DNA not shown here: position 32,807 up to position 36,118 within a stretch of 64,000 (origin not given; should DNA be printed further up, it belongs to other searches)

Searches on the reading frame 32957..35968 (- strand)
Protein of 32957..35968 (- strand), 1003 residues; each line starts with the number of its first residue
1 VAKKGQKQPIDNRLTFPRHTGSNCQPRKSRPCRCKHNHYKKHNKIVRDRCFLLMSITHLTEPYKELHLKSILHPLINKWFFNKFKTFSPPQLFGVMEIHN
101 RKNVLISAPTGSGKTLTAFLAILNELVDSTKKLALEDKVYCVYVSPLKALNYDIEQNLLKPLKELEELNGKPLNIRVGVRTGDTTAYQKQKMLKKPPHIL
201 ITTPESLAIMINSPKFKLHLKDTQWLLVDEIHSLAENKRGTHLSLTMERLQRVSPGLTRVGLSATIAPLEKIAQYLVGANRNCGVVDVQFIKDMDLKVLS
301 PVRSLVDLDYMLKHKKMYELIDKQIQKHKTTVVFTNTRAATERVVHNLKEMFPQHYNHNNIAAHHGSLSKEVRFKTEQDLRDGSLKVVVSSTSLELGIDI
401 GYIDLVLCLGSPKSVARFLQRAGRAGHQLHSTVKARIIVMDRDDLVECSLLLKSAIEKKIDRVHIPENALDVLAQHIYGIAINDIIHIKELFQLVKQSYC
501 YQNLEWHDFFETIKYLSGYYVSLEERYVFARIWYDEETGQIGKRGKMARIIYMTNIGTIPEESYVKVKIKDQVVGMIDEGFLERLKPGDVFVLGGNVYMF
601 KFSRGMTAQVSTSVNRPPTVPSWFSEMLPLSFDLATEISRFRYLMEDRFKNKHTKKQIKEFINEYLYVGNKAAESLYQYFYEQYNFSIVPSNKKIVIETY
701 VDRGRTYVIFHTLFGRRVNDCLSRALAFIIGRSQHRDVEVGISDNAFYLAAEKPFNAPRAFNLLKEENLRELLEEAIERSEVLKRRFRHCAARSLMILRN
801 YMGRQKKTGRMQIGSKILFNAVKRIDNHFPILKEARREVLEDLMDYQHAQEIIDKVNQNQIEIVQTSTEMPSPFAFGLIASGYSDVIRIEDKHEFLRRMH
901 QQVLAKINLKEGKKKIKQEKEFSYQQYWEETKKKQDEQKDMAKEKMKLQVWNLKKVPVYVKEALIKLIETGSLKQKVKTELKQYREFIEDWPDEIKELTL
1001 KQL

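Call 74: search_protein_families(library=pfam, proteins=[window:32957-35968:-], max_evalue=0.001)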
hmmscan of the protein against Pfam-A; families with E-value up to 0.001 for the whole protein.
window:32957-35968:- (1003 aa): 6 families
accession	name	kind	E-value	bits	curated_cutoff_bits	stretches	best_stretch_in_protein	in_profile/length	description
PF08494.16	DEAD_assoc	-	1.4e-58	198.3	23.5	1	689-875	1-191/191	DEAD/H associated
PF00270.35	DEAD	-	1.1e-31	110.3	26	1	95-268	8-163/167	DEAD/DEAH box helicase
PF19306.5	WH_Lhr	-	1.2e-31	109.8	27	1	457-617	5-165/168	Large helicase-related protein, winged helix domain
PF00271.37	Helicase_C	-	1.3e-18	67.6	23.5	1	315-426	4-107/110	Helicase conserved C-terminal domain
PF04851.21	ResIII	-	2.1e-10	41.2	22.5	1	85-266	20-162/164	Type III restriction enzyme, res subunit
PF22590.2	Cas3-like_C_2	-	5.8e-05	23.8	27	1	328-425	2-101/106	CRISPR-associated nuclease/helicase Cas3, C-terminal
